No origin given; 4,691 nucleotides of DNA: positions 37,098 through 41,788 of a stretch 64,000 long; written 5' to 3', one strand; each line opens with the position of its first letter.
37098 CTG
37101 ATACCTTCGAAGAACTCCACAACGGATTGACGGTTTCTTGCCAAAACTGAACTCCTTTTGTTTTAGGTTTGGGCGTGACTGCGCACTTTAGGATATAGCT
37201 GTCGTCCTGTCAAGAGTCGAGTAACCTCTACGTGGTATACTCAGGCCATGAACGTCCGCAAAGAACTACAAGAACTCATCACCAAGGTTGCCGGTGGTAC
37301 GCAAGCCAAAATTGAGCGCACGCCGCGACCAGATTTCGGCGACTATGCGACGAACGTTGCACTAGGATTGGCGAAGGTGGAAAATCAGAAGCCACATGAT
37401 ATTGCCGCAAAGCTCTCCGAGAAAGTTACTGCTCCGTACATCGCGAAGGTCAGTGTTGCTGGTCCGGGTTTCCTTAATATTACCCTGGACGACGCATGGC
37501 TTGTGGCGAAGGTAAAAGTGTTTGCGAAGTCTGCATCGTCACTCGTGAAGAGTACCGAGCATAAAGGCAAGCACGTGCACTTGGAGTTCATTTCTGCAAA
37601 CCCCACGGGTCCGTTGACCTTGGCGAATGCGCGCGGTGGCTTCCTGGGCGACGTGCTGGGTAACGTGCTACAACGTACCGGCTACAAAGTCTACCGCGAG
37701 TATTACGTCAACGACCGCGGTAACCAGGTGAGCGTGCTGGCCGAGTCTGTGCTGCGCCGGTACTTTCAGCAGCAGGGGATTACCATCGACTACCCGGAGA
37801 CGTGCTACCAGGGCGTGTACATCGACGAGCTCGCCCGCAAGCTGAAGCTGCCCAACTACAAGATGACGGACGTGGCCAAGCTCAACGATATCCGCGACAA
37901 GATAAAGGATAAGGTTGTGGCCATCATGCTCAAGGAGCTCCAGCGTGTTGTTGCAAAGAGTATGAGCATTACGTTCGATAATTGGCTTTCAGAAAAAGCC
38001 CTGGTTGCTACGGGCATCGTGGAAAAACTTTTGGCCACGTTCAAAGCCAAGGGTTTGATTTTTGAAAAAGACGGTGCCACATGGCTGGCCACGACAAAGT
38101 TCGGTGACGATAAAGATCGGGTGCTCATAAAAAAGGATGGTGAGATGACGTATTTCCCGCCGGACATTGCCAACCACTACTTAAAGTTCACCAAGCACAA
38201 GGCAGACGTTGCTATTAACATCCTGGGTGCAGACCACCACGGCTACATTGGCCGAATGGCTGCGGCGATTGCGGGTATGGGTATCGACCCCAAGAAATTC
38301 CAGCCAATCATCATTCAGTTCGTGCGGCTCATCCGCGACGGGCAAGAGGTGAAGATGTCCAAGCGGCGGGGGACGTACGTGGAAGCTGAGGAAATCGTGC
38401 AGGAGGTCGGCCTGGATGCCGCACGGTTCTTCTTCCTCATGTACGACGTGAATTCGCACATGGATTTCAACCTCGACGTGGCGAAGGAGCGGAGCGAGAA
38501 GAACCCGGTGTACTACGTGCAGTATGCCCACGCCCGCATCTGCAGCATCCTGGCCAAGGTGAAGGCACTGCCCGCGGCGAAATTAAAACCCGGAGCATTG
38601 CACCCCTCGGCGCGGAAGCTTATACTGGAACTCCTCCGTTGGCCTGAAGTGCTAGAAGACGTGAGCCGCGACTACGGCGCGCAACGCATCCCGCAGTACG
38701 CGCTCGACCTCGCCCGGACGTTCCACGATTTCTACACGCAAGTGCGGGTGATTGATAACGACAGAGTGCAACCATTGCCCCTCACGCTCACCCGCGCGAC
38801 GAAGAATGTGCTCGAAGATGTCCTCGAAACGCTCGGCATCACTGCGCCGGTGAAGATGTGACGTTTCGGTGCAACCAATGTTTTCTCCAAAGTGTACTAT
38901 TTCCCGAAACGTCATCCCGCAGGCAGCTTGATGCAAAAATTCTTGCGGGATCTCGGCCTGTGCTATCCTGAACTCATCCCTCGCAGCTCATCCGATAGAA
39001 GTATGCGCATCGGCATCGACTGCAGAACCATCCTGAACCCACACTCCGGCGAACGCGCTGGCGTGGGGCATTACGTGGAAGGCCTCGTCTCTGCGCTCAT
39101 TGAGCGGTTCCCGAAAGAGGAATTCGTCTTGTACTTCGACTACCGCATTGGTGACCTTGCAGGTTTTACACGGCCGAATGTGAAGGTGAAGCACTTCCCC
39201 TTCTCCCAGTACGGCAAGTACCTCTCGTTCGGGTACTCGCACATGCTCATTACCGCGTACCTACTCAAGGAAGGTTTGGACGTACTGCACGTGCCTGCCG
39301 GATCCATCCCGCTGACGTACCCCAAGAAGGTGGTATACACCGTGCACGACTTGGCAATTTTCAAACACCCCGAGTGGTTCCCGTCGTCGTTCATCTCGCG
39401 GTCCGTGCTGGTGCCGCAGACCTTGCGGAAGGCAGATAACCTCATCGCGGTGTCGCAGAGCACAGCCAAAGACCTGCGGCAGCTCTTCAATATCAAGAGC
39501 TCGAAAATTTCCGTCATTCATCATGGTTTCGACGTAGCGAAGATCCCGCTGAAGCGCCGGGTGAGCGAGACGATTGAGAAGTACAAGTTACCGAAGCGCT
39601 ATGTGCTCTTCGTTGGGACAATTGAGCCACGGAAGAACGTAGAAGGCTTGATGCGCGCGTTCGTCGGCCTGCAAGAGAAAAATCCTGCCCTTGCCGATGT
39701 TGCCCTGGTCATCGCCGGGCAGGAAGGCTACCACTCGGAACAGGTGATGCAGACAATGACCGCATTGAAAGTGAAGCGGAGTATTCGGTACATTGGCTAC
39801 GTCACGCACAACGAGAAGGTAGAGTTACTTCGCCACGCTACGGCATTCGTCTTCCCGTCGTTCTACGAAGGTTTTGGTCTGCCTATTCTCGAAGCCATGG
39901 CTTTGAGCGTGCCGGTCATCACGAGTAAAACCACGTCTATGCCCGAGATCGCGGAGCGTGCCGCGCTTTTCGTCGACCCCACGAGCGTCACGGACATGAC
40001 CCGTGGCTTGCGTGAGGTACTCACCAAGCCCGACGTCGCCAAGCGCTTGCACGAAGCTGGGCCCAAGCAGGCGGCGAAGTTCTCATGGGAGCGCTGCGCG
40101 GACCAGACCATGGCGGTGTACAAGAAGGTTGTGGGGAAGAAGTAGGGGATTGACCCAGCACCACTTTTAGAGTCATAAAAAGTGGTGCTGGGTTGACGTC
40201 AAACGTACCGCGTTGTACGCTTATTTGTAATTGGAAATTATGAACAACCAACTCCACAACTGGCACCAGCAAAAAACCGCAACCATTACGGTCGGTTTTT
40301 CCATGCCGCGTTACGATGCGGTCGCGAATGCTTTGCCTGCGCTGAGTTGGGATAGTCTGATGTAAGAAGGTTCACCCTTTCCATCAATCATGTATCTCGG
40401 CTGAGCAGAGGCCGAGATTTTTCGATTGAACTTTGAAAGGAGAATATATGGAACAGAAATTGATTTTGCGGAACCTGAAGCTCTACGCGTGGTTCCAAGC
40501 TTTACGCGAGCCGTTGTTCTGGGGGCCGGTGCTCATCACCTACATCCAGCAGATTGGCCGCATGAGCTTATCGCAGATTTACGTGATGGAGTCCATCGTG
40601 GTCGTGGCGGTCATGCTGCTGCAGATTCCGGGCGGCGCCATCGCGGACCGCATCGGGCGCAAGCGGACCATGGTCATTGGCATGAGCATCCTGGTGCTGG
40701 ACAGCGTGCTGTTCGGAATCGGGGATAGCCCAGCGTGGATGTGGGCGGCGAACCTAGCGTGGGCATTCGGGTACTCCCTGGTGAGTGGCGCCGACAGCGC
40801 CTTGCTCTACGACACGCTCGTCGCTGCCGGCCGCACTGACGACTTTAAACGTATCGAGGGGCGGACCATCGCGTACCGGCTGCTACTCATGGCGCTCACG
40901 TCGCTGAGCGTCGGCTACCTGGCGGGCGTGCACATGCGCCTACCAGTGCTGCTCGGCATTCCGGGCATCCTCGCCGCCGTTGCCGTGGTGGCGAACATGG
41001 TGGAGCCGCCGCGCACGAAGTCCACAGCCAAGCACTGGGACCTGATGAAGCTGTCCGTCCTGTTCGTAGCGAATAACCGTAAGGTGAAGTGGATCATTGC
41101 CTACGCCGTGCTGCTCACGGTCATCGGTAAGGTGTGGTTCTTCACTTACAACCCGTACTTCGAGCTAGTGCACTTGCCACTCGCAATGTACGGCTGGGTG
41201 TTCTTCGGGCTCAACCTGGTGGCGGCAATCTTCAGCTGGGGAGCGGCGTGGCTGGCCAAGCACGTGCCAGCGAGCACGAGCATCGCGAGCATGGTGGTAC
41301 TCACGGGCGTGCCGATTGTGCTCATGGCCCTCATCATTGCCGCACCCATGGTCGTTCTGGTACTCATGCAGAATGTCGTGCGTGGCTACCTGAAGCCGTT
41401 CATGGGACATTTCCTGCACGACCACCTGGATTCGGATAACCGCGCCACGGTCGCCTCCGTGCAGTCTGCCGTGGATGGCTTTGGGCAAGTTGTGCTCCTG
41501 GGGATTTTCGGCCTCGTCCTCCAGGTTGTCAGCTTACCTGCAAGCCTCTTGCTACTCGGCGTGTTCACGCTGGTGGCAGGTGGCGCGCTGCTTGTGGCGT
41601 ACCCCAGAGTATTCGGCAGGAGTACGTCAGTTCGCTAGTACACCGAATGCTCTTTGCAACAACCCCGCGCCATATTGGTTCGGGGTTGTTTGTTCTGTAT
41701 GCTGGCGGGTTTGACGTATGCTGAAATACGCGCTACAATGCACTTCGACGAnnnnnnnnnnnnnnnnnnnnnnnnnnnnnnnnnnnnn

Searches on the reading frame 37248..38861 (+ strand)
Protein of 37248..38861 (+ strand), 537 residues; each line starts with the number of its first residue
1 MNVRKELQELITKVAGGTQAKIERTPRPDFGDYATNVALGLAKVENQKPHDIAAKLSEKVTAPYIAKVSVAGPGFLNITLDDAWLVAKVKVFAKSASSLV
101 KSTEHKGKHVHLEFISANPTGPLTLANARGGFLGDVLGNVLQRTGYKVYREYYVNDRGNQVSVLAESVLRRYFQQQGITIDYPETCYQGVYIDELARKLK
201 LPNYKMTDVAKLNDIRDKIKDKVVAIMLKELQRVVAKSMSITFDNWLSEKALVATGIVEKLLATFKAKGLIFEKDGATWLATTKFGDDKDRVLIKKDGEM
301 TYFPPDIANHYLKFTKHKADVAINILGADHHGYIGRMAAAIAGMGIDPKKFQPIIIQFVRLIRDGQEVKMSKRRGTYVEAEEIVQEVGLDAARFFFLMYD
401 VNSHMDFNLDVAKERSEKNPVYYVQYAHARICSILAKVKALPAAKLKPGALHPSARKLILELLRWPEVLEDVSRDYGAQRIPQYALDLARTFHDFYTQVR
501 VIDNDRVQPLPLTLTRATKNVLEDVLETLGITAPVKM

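Call 53: find_encoding_contigs(protein=window:37248-38861:+, flank=3000, max_places=4)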
Protein window:37248-38861:+ (537 aa): 19 contigs read that carry it; 4 places shown.
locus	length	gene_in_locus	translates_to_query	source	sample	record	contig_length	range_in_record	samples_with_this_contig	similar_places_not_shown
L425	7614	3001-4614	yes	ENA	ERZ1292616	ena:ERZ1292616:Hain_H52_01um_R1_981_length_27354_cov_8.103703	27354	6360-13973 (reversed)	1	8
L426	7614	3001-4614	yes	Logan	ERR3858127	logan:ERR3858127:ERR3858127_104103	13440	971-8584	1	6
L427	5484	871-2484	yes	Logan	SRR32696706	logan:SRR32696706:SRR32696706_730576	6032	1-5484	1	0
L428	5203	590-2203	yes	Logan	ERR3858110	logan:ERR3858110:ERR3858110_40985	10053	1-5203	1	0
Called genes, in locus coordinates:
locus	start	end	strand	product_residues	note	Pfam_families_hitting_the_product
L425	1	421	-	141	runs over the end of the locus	PF05198:IF3_N, PF00707:IF3_C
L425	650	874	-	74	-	-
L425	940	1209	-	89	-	PF01541:GIY-YIG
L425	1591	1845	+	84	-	-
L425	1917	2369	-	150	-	PF01668:SmpB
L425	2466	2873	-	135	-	-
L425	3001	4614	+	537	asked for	PF03485:Arg_tRNA_synt_N, PF00750:tRNA-synt_1d, PF09334:tRNA-synt_1g (faint), PF00133:tRNA-synt_1 (weak), PF05746:DALR_1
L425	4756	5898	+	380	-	PF13439:Glyco_transf_4, PF13579:Glyco_trans_4_4 (faint), PF20706:GT4-conflict, PF00534:Glycos_transf_1, PF13692:Glyco_trans_1_4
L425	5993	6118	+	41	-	-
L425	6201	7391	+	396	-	PF07690:MFS_1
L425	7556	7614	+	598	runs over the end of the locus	PF00664:ABC_membrane, PF13191:AAA_16 (weak), PF00005:ABC_tran, PF02463:SMC_N (weak)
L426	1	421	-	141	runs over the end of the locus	PF05198:IF3_N, PF00707:IF3_C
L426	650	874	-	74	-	-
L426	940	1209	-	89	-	PF01541:GIY-YIG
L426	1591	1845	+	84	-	-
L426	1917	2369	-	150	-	PF01668:SmpB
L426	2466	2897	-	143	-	-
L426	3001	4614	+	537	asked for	PF03485:Arg_tRNA_synt_N, PF00750:tRNA-synt_1d, PF09334:tRNA-synt_1g (faint), PF00133:tRNA-synt_1 (weak), PF05746:DALR_1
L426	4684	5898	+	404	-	PF13439:Glyco_transf_4, PF13579:Glyco_trans_4_4 (faint), PF20706:GT4-conflict, PF00534:Glycos_transf_1, PF13692:Glyco_trans_1_4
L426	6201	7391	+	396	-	PF07690:MFS_1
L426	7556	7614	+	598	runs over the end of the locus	PF00664:ABC_membrane, PF13191:AAA_16 (weak), PF00005:ABC_tran, PF02463:SMC_N (weak)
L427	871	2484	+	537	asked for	PF03485:Arg_tRNA_synt_N, PF00750:tRNA-synt_1d, PF09334:tRNA-synt_1g (faint), PF00133:tRNA-synt_1 (weak), PF05746:DALR_1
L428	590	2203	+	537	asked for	PF03485:Arg_tRNA_synt_N, PF00750:tRNA-synt_1d, PF09334:tRNA-synt_1g (faint), PF00133:tRNA-synt_1 (weak), PF05746:DALR_1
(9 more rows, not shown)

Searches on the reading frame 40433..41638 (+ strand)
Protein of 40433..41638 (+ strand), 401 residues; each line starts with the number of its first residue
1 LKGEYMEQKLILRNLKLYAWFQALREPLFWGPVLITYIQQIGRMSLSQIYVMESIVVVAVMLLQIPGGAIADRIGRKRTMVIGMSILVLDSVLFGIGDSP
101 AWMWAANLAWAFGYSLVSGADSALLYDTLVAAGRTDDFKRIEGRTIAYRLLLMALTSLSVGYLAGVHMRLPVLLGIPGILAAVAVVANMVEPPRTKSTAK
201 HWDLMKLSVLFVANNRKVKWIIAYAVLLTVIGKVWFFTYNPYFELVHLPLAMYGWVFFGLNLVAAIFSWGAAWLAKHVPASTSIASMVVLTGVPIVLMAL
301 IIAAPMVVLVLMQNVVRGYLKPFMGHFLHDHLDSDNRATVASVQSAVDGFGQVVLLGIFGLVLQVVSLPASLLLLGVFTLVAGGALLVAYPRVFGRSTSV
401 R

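Call 48: search_protein_families(library=pfam, proteins=[window:40433-41638:+], max_evalue=0.00001)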
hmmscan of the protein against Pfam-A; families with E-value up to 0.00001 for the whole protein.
window:40433-41638:+ (401 aa): 1 family
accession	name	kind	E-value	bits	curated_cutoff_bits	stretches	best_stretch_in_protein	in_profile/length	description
PF07690.21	MFS_1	-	1.1e-13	51.3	33.4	1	32-309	17-299/347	Major Facilitator Superfamily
